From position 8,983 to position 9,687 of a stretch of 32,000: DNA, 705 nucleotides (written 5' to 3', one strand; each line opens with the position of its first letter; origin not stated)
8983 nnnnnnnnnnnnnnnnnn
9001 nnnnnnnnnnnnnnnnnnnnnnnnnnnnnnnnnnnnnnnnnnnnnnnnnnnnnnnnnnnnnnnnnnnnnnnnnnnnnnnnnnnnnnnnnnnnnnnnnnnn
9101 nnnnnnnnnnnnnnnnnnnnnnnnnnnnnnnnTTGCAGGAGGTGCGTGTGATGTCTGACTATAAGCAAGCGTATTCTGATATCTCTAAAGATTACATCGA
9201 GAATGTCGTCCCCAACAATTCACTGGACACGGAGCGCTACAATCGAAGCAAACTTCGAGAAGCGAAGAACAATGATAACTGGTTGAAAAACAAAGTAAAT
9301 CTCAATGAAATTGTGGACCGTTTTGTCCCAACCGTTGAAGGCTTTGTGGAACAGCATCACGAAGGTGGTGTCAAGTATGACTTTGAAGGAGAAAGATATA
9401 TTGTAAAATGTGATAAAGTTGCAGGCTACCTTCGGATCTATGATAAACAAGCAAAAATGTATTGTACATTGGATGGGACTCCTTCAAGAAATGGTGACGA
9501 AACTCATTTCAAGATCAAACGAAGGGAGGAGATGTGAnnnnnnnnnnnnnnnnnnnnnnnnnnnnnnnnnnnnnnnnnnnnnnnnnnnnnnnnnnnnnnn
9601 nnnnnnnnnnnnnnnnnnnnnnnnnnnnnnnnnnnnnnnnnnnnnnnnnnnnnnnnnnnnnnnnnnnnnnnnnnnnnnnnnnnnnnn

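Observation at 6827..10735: AT-rich ~3.9 kb islet without mobility genes, inserted between degV and the ABC exporter operon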

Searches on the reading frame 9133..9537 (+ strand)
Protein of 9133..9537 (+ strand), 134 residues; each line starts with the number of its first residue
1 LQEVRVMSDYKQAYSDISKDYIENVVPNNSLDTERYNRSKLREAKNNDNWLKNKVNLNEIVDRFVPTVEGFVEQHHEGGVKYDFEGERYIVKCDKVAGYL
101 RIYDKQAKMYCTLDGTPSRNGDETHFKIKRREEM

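Call 4: search_protein_families(library=pfam, proteins=[window:9133-9537:+], max_evalue=0.01)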
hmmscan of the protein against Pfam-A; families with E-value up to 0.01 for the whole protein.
window:9133-9537:+ (134 aa): 0 families

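Call 10: search_protein_families(library=phrogs, proteins=[window:9133-9537:+], max_evalue=0.01)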
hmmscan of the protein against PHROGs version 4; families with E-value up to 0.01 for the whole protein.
window:9133-9537:+ (134 aa): 0 families

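Call 20: search_protein_families(library=padloc, proteins=[window:9151-9537:+], max_evalue=0.01)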
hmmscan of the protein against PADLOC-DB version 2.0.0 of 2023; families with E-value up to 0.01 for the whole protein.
window:9151-9537:+ (128 aa): 0 families

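Call 21: search_protein_families(library=ncbifam, proteins=[window:9151-9537:+], max_evalue=0.01)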
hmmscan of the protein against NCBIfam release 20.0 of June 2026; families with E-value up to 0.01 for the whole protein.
window:9151-9537:+ (128 aa): 0 families

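Call 39: search_protein_families(library=pfam, proteins=[L034:11321-12628:+, L034:12659-13303:+, L038:1874-2764:+, L038:2887-4116:+, L038:4144-6996:+], max_evalue=0.001)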
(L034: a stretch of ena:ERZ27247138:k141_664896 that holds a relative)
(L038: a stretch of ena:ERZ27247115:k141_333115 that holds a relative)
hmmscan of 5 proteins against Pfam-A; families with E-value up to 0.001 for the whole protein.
L034:11321-12628:+ (435 aa): 5 families
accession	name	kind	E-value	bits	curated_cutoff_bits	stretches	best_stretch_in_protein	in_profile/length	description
PF13521.12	AAA_28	-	6.8e-26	91.9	27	1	78-257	1-162/164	AAA domain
PF01381.28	HTH_3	-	2.3e-10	40.8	23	1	10-63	1-54/55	Helix-turn-helix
PF13560.12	HTH_31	-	1.7e-08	35.1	27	1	5-63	1-60/64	Helix-turn-helix domain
PF13443.12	HTH_26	-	6.1e-05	23.6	22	1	16-67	8-60/63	Cro/C1-type HTH DNA-binding domain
PF15731.11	MqsA_antitoxin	-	0.0004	20.9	30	1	7-56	71-120/131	Antitoxin component of bacterial toxin-antitoxin system, MqsA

L034:12659-13303:+ (214 aa): 0 families

L038:1874-2764:+ (296 aa): 2 families
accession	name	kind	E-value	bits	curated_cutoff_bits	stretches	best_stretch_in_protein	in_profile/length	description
PF04237.18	YjbR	-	2.7e-17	63.6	30.1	1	178-270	1-87/88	YjbR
PF00293.34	NUDIX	-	1.3e-16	61.3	21.1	1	22-126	5-118/134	NUDIX domain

L038:2887-4116:+ (409 aa): 3 families
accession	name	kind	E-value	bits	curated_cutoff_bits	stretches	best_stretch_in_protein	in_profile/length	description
PF13173.12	AAA_14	-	8.8e-34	116.7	27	1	23-152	4-129/129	AAA domain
PF13635.12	DUF4143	-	3.9e-15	56.4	28.1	1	204-352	1-157/160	Domain of unknown function (DUF4143)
PF01637.24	ATPase_2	-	2.5e-08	34.5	33.2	1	6-90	4-90/225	ATPase domain predominantly from Archaea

L038:4144-6996:+ (950 aa): 4 families
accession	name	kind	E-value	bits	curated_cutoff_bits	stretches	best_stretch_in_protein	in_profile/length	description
PF22548.2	AEP-TOTE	-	1.2e-92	310.1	27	1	70-297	1-228/230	TOTE conflict system, Archaeo-Eukaryotic Primase domain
PF04851.21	ResIII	-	1.7e-21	77.3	22.5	1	432-590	3-164/164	Type III restriction enzyme, res subunit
PF00270.35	DEAD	-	2.2e-10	41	26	1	435-590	2-162/167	DEAD/DEAH box helicase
PF13091.12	PLDc_2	-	1.5e-05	25.3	27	1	836-931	7-104/132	PLD-like domain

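Call 59: find_homologous_proteins(query=window:9151-9537:+, max_evalue=0.001)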
Query window:9151-9537:+ (128 aa): 106 proteins with E <= 0.001 among 109 candidates.
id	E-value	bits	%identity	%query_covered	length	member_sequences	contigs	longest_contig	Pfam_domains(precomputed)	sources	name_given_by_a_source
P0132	4.9e-81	287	99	100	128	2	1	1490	-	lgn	-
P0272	2.1e-70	253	87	100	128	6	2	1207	-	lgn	-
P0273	1.3e-67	244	84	100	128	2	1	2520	-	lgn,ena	-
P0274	2.0e-66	240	83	100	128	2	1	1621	-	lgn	-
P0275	4.6e-66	239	82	100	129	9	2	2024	-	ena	-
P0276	8.3e-64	231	82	100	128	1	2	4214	-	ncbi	-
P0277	1.4e-63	231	80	100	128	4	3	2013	-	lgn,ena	-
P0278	1.7e-63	230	81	100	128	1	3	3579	-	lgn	-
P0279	1.8e-63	230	82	100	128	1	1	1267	-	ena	-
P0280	6.5e-63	229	82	100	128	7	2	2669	-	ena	-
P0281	7.6e-63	228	78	100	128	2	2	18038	-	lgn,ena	-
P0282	1.9e-62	227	78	100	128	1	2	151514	-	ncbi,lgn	-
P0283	2.5e-62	227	79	100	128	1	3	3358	-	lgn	-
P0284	6.3e-62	225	78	100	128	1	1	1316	-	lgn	-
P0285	1.4e-61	224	78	100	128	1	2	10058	-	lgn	-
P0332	6.0e-53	196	72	100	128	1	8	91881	-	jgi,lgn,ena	jgi:hypothetical protein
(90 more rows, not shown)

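Call 63: search_solved_structures(query=A3, max_evalue=10)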
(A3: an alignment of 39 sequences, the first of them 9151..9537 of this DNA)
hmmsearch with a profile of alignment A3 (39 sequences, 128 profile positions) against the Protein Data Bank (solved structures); distinct sequences matched with E-value up to 10: 1.
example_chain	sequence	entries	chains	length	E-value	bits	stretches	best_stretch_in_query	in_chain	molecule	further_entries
8e4f_A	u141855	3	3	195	0.64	13.5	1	57-91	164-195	Dihydrofolate reductase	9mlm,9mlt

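Call 65: find_encoding_contigs(protein=P0282, flank=8000, max_places=5)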
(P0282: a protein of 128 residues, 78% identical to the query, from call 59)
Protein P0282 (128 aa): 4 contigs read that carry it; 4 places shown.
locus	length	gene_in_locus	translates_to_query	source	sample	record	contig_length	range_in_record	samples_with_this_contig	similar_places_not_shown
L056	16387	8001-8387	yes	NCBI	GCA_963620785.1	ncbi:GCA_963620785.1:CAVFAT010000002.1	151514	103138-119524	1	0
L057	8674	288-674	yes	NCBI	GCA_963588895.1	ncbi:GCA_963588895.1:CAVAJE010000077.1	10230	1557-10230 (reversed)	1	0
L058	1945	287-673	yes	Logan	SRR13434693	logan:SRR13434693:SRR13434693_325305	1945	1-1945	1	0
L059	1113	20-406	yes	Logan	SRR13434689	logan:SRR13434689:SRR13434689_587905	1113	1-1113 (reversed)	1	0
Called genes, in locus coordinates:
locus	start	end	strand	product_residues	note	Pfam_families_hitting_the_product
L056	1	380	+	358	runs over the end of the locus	PF03372:Exo_endo_phos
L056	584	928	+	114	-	PF04297:UPF0122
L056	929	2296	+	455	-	PF02881:SRP54_N, PF00448:SRP54, PF02978:SRP_SPB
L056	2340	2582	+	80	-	PF00886:Ribosomal_S16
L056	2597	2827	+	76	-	PF13083:KH_KhpA-B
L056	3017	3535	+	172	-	PF01782:RimM, PF05239:PRC, PF24986:PRC_RimM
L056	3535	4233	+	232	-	PF01746:tRNA_m1G_MT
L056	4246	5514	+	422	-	PF00654:Voltage_CLC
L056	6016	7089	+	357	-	PF13784:Fic_N, PF02661:Fic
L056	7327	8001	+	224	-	PF14386:DUF4417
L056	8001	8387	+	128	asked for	-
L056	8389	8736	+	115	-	-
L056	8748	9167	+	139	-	-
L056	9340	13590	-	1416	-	PF01548:DEDD_Tnp_IS110 (faint), PF01869:BcrAD_BadFG, PF09989:DUF2229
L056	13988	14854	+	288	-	-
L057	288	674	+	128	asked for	-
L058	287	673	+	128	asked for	-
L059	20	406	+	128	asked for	-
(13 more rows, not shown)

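Call 66: find_encoding_contigs(protein=P0332, flank=8000, max_places=6)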
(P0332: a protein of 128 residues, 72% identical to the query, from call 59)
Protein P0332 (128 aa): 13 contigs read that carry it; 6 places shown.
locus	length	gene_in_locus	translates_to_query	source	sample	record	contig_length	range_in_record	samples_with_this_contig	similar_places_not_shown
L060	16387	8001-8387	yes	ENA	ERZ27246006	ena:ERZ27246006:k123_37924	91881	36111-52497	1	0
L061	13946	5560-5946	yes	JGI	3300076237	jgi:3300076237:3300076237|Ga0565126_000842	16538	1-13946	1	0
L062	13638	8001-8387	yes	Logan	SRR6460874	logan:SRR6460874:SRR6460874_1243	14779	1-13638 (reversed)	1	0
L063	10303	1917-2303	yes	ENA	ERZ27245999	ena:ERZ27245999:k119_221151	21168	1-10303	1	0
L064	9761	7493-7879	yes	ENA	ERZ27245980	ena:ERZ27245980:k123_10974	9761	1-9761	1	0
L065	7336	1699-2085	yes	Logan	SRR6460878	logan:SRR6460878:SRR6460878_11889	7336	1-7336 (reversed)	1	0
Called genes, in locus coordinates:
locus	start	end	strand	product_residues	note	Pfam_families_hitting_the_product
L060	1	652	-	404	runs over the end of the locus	PF02073:Peptidase_M29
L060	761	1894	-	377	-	PF00581:Rhodanese (weak), PF01171:ATP_bind_3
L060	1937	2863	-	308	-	PF00248:Aldo_ket_red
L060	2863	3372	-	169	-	PF12682:Flavodoxin_4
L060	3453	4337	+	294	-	PF00126:HTH_1, PF03466:LysR_substrate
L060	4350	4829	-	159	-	PF02870:Methyltransf_1N, PF01035:DNA_binding_1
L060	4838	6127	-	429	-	PF01637:ATPase_2 (weak), PF13173:AAA_14, PF13635:DUF4143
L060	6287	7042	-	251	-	PF00730:HhH-GPD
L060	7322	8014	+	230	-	PF14386:DUF4417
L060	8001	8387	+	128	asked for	-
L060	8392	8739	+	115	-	-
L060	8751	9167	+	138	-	-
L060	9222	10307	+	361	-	PF19200:MupG_N, PF05913:MupG_C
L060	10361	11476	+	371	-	PF01467:CTP_transf_like (weak), PF05636:HIGH_NTase1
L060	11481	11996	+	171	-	PF01661:Macro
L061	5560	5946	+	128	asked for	-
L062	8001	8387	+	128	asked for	-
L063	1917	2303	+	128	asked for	-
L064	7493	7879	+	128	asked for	-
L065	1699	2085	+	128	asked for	-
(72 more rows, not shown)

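Call 71: predict_structure(alignment_id=A3)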
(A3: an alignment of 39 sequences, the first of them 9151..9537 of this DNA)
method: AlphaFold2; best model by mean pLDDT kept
length: 128 residues; sequences in the alignment: 39
mean_pLDDT: 88.0   pTM: 0.82
mean pLDDT of the five models: 88.0, 86.7, 86.7, 86.5, 85.6
residues with pLDDT >= 90: 85; 70-90: 32; 50-70: 11; < 50: 0
segments of 3 or more residues with pLDDT < 50: none
pLDDT, mean of each block of 10 residues (from residue 1): 85 92 92 92 90 90 62 82 93 94 94 90 89
secondary structure, 60 per line:
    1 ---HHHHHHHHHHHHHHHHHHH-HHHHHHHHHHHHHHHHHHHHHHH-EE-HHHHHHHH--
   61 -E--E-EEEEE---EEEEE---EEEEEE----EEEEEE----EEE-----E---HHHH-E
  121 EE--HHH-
elements in order: H4-22 H24-46 H51-58 E67-71 E75-79 E83-88 E93-98 E103-105 H115-118 E120-122

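Call 75: fold_search(model_id=the predicted structure, library=pdb)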
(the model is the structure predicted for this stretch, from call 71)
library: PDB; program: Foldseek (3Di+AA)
matches with E <= 10: 640; with E <= 0.001: 0
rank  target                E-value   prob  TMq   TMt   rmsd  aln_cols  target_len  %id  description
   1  7f7q                  2.3e-01  0.96  0.29  0.04   0.9        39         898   13  Enterococcus faecalis GH31 alpha-N-acetylgalactosaminidase D455A in complex with p-nitrophenyl alpha-N-acetylgalactosami (released 2021-12-08)
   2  6m77                  2.3e-01  0.96  0.29  0.04   1.0        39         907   13  GH31 alpha-N-acetylgalactosaminidase from Enterococcus faecalis in complex with N-acetylgalactosamine (released 2020-05-20)
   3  7f7r                  2.6e-01  0.96  0.29  0.04   1.0        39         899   13  Enterococcus faecalis GH31 alpha-N-acetylgalactosaminidase D455N in complex with Tn antigen (released 2021-12-08)
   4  6jr8_A                2.8e-01  0.63  0.26  0.05   4.2        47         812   23  Flavobacterium johnsoniae GH31 dextranase, FjDex31A, mutant D412A complexed with isomaltotriose (released 2019-04-24)
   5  6m76                  3.8e-01  0.92  0.29  0.04   0.9        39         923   13  GH31 alpha-N-acetylgalactosaminidase from Enterococcus faecalis (released 2020-05-20)
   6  7kmp                  4.4e-01  0.60  0.26  0.04   4.2        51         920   12  Crystal structure of the GH31 alpha-xylosidase (Xac1773) from Xanthomonas citri (released 2021-05-26)
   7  6xlp_A                4.6e-01  0.35  0.26  0.06   7.6        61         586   13  Structure of the essential inner membrane lipopolysaccharide-PbgA complex (released 2020-08-26)
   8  6jr6_A                4.9e-01  0.63  0.26  0.04   1.8        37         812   27  Flavobacterium johnsoniae GH31 dextranase, FjDex31A (released 2019-04-24)
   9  7knc                  6.3e-01  0.57  0.26  0.04   3.9        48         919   12  Crystal structure of the GH31 alpha-xylosidase (Xac1773) from Xanthomonas citri (released 2021-05-26)
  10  2xvk                  6.3e-01  0.54  0.28  0.04   2.2        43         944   12  crystal structure of alpha-xylosidase (GH31) from Cellvibrio japonicus in complex with 5-fluoro-alpha-D-xylopyranosyl fl (released 2011-04-13)
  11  6vc7_A                7.2e-01  0.41  0.24  0.10   4.5        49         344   12  Structure of the F349A mutant of the periplasmic domain of YejM from Salmonella typhimurium (released 2020-08-26)
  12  1xff_B                7.2e-01  0.05  0.13  0.08   8.0        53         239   11  Glutaminase domain of glucosamine 6-phosphate synthase complexed with glutamate (released 2004-09-28)
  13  6v8q_A                9.2e-01  0.28  0.26  0.07   7.4        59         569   14  Structure of an inner membrane protein required for PhoPQ regulated increases in outer membrane cardiolipin (released 2020-03-18)
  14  5i5f_A                9.8e-01  0.25  0.26  0.10   7.7        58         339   14  Salmonella global domain 191 (released 2016-08-17)
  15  6vat_B                9.8e-01  0.25  0.26  0.11   7.2        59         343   14  Structure of the periplasmic domain of YejM from Salmonella typhimurium (released 2020-08-26)
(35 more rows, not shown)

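Call 78: search_protein_families(library=pfam, proteins=[window:9151-9537:+], max_evalue=10)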
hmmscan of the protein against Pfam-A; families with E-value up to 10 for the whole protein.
window:9151-9537:+ (128 aa): 0 families

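Call 86: search_dna_similar(query=window:9151-9537:+, collection=plasmids, mode=protein, max_evalue=0.001, max_rows=15)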
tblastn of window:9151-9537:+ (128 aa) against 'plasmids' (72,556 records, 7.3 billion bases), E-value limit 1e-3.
No match.

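Call 87: search_dna_similar(query=window:9151-9537:+, collection=phages, mode=protein, max_evalue=0.001, max_rows=15)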
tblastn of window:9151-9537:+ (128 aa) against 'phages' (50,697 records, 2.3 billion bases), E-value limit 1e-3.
No match.

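Call 100: search_protein_families(library=ncbifam, proteins=[L041:4410-5480:-, L039:10579-10884:-, L041:6695-9094:+, L034:11321-12628:+, L066:1238-2518:+], max_evalue=0.00001)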
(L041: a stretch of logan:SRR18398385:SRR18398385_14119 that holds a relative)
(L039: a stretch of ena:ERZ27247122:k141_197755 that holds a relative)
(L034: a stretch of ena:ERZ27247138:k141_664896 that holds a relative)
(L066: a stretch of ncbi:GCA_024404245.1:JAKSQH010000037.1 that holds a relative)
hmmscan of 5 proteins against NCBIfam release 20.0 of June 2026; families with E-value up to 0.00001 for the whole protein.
L041:4410-5480:- (356 aa): 5 families
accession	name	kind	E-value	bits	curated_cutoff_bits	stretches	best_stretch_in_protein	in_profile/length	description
NF040815.2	recomb_XerA_Arch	equivalog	6.3e-15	55.5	220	1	161-342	73-258/263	site-specific tyrosine recombinase/integron integrase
TIGR02225.1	recomb_XerD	equivalog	5.8e-09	35.7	329.6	1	143-349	71-285/290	site-specific tyrosine recombinase XerD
TIGR02224.1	recomb_XerC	equivalog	9.9e-09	35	335.15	1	144-350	75-289/295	tyrosine recombinase XerC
NF001399.0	PRK00283.1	subfamily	1.3e-06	27.9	279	1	141-347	79-292/300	tyrosine recombinase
NF003462.0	PRK05084.1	equivalog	7.9e-06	24.8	267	0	200-267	200-265/360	tyrosine recombinase XerS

L039:10579-10884:- (101 aa): 7 families
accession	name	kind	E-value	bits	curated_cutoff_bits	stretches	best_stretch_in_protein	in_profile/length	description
NF040815.2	recomb_XerA_Arch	equivalog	5.7e-12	45.8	220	1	17-89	192-262/263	site-specific tyrosine recombinase/integron integrase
TIGR02224.1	recomb_XerC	equivalog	8.6e-11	41.7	335.15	1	17-89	215-285/295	tyrosine recombinase XerC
TIGR02225.1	recomb_XerD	equivalog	1.6e-09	37.5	329.6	1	21-91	216-284/290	site-specific tyrosine recombinase XerD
NF001399.0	PRK00283.1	subfamily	3.7e-09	36.2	279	1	21-90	224-292/300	tyrosine recombinase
TIGR02249.1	integrase_gron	subfamily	8.4e-08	31.9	265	1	19-90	240-309/315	integron integrase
NF011946.0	PRK15417.1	equivalog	7.2e-07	28.7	435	1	17-80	253-314/337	integron integrase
NF003462.0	PRK05084.1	equivalog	3.1e-06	26.2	267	1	34-88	299-351/360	tyrosine recombinase XerS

L041:6695-9094:+ (799 aa): 0 families

L034:11321-12628:+ (435 aa): 4 families
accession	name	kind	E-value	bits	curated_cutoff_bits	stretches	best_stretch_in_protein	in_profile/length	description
NF041951.1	phage_RstR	subfamily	1.1e-12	48.2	80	1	5-72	2-69/108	RstR family transcriptional repressor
TIGR03830.1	CxxCG_CxxCG_HTH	subfamily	4.5e-07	29.7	61.8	1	10-55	70-115/127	type II TA system antitoxin MqsA family protein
NF052239.1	antitox_spr1629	equivalog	1e-06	28.1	335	1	6-71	3-68/377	spr1629 family repressor/antitoxin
NF007257.0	PRK09706.1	subfamily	4.3e-06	26.6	101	1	1-62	1-62/135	transcriptional repressor DicA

L066:1238-2518:+ (426 aa): 0 families

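Call 106: search_protein_families(library=padloc, proteins=[L034:11321-12628:+, L034:12659-13303:+, L066:1238-2518:+, L038:4144-6996:+, L038:1874-2764:+, L038:2887-4116:+, L041:9980-11785:-, L041:11819-12667:-], max_evalue=0.00001)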
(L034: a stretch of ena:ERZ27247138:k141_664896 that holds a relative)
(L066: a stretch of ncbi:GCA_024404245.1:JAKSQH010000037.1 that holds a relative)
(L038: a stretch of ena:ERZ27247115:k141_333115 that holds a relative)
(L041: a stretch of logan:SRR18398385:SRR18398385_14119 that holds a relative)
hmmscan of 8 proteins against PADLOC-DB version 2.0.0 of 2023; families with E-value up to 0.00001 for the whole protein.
L034:11321-12628:+ (435 aa): 7 families
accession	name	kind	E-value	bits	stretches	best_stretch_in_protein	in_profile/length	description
PDLC02926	HTH_VI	-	5.4e-10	37.4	1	6-72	2-68/92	-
PDLC03951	RmrA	-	3.4e-08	30.9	1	9-69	12-72/400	-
PDLC03945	RmrA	-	6.4e-07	26.9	1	7-78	4-77/394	-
PDLC03952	RmrA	-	6.4e-07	26.5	1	13-58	30-75/395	-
PDLC03955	RmrA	-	2e-06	25.3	1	14-62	29-77/371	-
PDLC03947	RmrA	-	3.8e-06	24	1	12-66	18-72/383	-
PDLC04775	PDC-M69A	-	5.2e-06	24.9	0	6-73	8-75/113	-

L034:12659-13303:+ (214 aa): 0 families

L066:1238-2518:+ (426 aa): 5 families
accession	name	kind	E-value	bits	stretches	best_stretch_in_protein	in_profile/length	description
PDLC04790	PDC-S01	-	1.6e-62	209.6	1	4-424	7-417/422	-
PDLC04789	PDC-S01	-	1.6e-22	78.1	1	10-369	4-341/375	-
PDLC04787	PDC-S01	-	1.2e-18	65.2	1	21-311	25-313/412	-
PDLC04791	PDC-S01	-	9.8e-09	32.4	0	249-377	236-359/395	-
PDLC04788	PDC-S01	-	1.7e-06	25.3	1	71-333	82-345/448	-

L038:4144-6996:+ (950 aa): 9 families
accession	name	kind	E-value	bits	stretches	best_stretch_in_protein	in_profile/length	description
PDLC01465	PrimPol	-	4.3e-86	286.9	1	58-352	13-267/276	"CAS-I,CAS-II,CAS-III,CAS-IV,CAS-V,CAS-VI; associated"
PDLC01101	PrimPol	-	1.3e-20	71.6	1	129-298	164-336/490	adaptation polymerase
PDLC02707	PbeA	-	7.6e-17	59.1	1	432-608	252-435/672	PbeA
PDLC02704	PbeA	-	6.9e-13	46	1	429-609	251-441/682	PbeA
PDLC03659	mREase_IV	-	4.3e-11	39.4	1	552-784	335-568/945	Type IV methyl-directed restriction enzyme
PDLC00201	HamB2|HamB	-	3e-07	27.2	1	433-482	104-153/721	DEAD-box helicase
PDLC03658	mREase_IV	-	2.5e-06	23.5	1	533-785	315-561/953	Type IV methyl-directed restriction enzyme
PDLC00180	HamB1|HamB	-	3.4e-06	23.9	1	433-479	101-147/709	DEAD-box helicase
PDLC02706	PbeA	-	3.8e-06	23.8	1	429-591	266-434/722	PbeA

L038:1874-2764:+ (296 aa): 1 family
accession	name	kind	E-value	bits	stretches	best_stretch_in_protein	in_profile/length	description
PDLC04899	PDC-S07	-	2.4e-10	38.2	1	25-112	13-103/135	-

L038:2887-4116:+ (409 aa): 7 families
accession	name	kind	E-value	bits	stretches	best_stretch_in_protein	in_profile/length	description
PDLC04787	PDC-S01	-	2.5e-135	449.5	1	1-405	6-408/412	-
PDLC04789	PDC-S01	-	2.1e-33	113.9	1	22-315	18-295/375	-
PDLC04791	PDC-S01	-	9e-25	85.2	1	4-347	2-345/395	-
PDLC04790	PDC-S01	-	6.1e-22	75.9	1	17-317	24-323/422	-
PDLC04786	PDC-S01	-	1.9e-14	51.3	1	25-303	24-323/439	-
PDLC04792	PDC-S01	-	3e-11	40.6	1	12-169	9-168/452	-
PDLC04788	PDC-S01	-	1.3e-10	38.8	1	25-273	23-281/448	-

L041:9980-11785:- (601 aa): 3 families
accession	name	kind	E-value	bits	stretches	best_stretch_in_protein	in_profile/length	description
PDLC05031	PDC-S49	-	5.8e-49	165.4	1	4-275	10-262/624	-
PDLC05029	PDC-S49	-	3.1e-40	136.5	1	3-379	8-384/619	-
PDLC05030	PDC-S49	-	7.8e-38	128.5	1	3-269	6-269/629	-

L041:11819-12667:- (282 aa): 7 families
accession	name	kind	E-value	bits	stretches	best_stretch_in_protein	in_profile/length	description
PDLC05062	PDC-S66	-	5e-91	303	1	1-280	1-281/282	-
PDLC00417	ThsB1|ThsB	-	2.3e-33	114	1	117-277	138-297/303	TIR-like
PDLC00424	ThsB1|ThsB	-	2.1e-16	58.4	1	146-279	102-232/234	TIR-like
PDLC02962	RT-TIR_XII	-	1.4e-13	48.5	1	69-280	272-477/478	single gene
PDLC02012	SAVED5--SAVED_TIR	-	2.4e-11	41.4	1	147-232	15-96/404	-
PDLC02961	RT-TIR_XII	-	2.9e-11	41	1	108-280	308-473/475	single gene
PDLC03957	bSEFIR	-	7.4e-07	27.3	1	137-210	37-105/412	-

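Call 116: search_protein_representatives(alignment_id=A3)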
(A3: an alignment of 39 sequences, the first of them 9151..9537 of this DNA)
Query: 39 sequences, 128 profile positions. Proteins with E-value up to 0.001 (for the whole library): 154; up to 1e-10: 86; up to 1e-30: 23. The best 150 are listed.
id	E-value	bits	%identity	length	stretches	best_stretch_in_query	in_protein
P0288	7.7e-62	223.4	-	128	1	1-128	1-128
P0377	1.4e-45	170.9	-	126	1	1-128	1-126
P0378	5.7e-45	168.9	-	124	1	1-128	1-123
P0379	1.6e-44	167.4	-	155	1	1-128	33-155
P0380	1.7e-43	164.1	-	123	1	1-128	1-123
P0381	2.2e-42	160.5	-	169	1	1-128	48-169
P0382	3.1e-42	160.1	-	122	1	1-128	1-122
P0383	4.0e-40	153.2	-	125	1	4-128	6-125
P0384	4.1e-39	150.0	-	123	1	1-128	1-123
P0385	1.3e-37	145.1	-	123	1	1-128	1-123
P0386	2.2e-37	144.4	-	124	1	1-128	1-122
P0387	3.3e-37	143.8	-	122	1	1-128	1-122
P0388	9.4e-37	142.3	-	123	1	1-127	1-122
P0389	1.1e-35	138.9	-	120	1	2-128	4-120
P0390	2.9e-35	137.5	-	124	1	1-128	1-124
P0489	5.5e-07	46.1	-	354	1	23-125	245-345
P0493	1.8e-06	44.4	-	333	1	50-113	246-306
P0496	3.4e-06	43.6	-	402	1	12-116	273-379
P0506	4.2e-05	40.0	-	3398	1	32-111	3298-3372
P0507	8.2e-05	39.1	-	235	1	22-111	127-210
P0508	1.0e-04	38.7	-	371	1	12-111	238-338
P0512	1.4e-04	38.4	-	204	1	12-115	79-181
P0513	1.4e-04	38.3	-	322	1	25-111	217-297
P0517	2.4e-04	37.6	-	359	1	24-114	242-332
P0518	2.5e-04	37.5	-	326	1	32-113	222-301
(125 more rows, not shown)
